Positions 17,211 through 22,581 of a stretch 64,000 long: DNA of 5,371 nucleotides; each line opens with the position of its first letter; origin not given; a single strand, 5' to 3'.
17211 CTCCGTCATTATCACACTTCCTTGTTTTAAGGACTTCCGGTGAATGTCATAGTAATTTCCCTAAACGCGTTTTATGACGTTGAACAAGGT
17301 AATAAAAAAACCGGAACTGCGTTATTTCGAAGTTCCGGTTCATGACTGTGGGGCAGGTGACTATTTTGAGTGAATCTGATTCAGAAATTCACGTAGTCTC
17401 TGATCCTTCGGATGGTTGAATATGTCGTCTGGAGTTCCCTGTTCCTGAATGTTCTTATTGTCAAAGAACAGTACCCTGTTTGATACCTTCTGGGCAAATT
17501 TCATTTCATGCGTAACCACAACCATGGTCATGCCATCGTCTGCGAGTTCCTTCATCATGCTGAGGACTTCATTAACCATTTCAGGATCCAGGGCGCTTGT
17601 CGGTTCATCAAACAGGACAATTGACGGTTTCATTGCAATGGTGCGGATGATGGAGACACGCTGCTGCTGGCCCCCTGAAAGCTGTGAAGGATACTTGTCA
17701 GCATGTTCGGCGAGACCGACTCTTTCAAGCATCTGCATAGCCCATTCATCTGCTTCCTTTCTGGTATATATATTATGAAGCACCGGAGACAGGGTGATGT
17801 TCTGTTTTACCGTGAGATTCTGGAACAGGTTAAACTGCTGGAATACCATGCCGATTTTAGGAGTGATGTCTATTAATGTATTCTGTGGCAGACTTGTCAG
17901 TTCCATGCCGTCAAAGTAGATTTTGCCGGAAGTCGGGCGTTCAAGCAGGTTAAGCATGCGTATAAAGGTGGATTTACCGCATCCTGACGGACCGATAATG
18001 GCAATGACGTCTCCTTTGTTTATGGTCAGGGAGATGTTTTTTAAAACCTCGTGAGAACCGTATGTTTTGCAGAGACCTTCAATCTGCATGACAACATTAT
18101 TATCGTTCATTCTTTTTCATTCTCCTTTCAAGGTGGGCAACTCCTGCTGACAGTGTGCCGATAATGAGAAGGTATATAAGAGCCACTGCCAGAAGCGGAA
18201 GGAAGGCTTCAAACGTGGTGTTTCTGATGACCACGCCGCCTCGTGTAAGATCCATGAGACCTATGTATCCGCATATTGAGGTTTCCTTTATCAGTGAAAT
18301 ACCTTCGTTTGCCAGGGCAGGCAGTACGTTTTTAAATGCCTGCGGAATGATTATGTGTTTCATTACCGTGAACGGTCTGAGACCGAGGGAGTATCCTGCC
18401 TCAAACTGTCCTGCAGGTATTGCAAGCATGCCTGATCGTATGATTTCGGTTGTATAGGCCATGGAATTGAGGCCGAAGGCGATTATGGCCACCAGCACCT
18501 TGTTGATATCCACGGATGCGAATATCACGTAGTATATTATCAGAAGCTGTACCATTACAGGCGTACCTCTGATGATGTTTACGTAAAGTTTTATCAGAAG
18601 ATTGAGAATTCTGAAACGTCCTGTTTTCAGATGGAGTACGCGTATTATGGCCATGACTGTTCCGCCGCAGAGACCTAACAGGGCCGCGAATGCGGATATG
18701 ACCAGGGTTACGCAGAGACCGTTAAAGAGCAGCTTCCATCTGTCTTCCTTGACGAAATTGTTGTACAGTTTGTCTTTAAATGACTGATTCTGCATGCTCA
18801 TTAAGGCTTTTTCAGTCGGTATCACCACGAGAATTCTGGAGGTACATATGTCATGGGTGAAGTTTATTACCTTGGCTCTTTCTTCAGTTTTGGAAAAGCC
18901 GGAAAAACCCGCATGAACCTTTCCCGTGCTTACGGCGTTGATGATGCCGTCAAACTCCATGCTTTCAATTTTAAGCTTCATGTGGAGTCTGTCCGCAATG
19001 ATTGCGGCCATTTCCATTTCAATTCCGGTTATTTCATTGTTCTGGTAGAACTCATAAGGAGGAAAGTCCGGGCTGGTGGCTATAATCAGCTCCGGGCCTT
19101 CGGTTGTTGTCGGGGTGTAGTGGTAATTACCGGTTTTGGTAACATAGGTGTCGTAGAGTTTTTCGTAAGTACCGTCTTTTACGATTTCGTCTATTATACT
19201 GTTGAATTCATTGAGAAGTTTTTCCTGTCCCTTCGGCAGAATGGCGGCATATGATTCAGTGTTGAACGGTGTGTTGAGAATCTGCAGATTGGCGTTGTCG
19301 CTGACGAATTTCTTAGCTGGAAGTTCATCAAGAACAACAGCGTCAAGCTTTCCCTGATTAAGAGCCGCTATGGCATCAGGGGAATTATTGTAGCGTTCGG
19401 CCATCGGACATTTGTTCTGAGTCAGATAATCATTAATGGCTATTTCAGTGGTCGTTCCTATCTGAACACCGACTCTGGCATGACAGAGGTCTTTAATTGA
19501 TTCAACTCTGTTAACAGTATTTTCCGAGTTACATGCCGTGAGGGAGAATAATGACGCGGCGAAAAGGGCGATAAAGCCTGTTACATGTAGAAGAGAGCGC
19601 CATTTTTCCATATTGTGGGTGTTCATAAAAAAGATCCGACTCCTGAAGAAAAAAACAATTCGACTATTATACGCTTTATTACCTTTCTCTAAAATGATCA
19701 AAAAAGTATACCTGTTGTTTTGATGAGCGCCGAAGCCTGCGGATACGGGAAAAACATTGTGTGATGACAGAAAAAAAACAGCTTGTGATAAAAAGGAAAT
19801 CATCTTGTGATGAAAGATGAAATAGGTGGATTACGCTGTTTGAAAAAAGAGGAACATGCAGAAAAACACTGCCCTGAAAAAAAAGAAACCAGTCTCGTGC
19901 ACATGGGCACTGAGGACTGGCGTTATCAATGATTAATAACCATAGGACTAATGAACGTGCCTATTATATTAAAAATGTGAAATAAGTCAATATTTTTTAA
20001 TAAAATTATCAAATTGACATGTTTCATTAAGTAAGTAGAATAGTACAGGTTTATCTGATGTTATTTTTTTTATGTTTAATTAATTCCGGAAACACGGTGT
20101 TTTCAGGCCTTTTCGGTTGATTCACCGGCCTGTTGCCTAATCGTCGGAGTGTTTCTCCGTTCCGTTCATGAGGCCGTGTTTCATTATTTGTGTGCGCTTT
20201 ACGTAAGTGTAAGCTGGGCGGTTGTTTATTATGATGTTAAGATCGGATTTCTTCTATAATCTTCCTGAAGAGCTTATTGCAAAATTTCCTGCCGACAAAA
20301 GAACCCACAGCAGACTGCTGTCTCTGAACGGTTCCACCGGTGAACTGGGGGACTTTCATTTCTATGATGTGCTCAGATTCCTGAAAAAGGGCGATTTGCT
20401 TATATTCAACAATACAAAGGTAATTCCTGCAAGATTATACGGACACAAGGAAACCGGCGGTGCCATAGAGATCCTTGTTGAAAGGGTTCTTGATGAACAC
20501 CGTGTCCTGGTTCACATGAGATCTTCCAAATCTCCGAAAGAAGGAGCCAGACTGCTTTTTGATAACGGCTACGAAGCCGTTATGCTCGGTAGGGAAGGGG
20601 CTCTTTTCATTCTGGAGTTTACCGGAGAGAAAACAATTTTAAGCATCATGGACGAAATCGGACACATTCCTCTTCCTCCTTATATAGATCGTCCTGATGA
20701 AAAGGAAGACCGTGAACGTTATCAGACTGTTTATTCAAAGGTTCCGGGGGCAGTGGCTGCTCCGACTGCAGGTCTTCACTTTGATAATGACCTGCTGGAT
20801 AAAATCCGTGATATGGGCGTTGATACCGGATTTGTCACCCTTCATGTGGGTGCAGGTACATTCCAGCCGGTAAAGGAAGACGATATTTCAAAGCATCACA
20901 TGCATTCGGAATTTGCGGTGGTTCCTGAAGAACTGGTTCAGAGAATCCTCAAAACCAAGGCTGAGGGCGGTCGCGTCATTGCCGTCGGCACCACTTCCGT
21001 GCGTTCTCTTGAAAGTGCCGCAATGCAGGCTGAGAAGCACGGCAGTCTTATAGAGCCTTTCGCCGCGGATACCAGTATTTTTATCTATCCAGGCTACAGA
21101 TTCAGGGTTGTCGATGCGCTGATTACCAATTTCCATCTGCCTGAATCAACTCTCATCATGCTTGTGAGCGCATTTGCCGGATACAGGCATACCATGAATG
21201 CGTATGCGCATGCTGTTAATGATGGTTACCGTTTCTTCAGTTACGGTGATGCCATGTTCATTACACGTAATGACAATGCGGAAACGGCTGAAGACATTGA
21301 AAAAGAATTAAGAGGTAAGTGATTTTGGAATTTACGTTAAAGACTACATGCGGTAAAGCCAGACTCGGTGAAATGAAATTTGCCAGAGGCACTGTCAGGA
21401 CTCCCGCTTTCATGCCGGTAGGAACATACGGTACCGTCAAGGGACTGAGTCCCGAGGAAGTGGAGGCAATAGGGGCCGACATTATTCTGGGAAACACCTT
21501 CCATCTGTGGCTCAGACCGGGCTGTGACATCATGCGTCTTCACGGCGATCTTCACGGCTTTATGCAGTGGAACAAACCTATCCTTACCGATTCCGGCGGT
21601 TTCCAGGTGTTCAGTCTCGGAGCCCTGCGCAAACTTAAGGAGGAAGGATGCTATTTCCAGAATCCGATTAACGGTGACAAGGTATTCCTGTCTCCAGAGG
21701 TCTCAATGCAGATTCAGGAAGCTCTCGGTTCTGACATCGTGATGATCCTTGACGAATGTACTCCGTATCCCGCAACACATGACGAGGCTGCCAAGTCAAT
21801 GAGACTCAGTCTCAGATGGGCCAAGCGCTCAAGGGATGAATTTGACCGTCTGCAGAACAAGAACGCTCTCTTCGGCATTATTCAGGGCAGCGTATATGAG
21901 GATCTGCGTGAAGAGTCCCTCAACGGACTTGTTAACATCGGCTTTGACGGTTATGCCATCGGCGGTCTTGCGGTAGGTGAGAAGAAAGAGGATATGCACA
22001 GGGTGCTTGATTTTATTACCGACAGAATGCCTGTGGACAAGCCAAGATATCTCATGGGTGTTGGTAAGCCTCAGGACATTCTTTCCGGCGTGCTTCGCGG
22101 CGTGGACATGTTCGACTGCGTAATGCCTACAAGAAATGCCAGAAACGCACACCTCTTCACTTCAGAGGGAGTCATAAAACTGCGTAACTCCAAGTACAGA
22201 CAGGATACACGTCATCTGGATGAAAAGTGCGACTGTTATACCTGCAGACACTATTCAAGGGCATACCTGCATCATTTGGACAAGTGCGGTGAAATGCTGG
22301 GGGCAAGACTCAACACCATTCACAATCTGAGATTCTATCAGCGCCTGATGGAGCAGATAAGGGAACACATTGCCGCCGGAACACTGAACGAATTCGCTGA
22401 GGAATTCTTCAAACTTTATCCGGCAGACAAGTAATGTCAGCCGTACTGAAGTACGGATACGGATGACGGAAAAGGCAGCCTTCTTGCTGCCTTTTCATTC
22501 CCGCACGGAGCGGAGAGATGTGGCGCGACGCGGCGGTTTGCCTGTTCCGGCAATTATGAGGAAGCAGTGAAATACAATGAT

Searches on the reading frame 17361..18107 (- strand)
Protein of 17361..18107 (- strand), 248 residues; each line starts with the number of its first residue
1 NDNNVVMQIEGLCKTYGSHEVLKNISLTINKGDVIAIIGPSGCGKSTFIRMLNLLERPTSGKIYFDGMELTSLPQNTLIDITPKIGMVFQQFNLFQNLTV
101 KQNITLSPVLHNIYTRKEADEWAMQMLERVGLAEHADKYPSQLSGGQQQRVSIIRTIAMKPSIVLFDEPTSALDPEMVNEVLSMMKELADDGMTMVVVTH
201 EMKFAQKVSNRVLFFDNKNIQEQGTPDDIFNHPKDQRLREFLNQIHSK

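Call 8: search_protein_families(library=pfam, proteins=[window:17361-18107:-], max_evalue=0.00001)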
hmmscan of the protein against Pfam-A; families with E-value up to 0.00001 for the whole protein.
window:17361-18107:- (248 aa): 3 families
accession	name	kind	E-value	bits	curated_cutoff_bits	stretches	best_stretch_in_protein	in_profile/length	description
PF00005.33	ABC_tran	-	1.2e-38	133.3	25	1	22-171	1-137/137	ABC transporter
PF13304.12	AAA_21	-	1.9e-10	41.7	27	0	158-201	253-299/304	AAA domain, putative AbiEii toxin, Type IV TA system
PF02463.25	SMC_N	-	1e-08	35.3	40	0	134-213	128-210/220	RecF/RecN/SMC N terminal domain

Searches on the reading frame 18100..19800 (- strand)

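Call 8: search_protein_families(library=pfam, proteins=[window:18100-19800:-], max_evalue=0.00001)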
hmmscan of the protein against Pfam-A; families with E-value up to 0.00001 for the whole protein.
window:18100-19800:- (566 aa): 2 families
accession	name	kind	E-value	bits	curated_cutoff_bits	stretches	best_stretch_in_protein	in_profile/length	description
PF00497.25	SBP_bac_3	-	2.3e-30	105.5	26.4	1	238-345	1-109/132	Bacterial extracellular solute-binding proteins, family 3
PF00528.27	BPD_transp_1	-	5.4e-21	75.6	26.4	1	380-563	5-184/184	Binding-protein-dependent transport system inner membrane component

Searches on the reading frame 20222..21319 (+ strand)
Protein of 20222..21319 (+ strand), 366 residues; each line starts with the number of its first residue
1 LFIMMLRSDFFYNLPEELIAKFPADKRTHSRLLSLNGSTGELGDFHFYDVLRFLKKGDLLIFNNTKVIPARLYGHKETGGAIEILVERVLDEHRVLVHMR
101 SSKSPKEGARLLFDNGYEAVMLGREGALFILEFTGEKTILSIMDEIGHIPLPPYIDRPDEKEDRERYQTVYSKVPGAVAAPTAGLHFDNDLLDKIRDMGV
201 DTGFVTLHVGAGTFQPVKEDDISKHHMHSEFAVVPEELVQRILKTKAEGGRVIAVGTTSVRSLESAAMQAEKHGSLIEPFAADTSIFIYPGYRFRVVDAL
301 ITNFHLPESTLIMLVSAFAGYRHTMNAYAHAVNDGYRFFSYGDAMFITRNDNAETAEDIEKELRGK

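Call 8: search_protein_families(library=pfam, proteins=[window:20222-21319:+], max_evalue=0.00001)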
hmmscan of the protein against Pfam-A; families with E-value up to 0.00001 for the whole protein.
window:20222-21319:+ (366 aa): 1 family
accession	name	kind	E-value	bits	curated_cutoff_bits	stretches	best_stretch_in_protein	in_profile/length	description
PF02547.20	Queuosine_synth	-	1.4e-131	438.9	25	1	8-347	2-322/322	Queuosine biosynthesis protein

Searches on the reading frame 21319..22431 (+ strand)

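Call 8: search_protein_families(library=pfam, proteins=[window:21319-22431:+], max_evalue=0.00001)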
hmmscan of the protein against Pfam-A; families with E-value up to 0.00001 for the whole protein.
window:21319-22431:+ (371 aa): 1 family
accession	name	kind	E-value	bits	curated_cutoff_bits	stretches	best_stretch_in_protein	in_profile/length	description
PF01702.25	TGT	-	3.8e-166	553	26.3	1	13-368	2-356/357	Queuine tRNA-ribosyltransferase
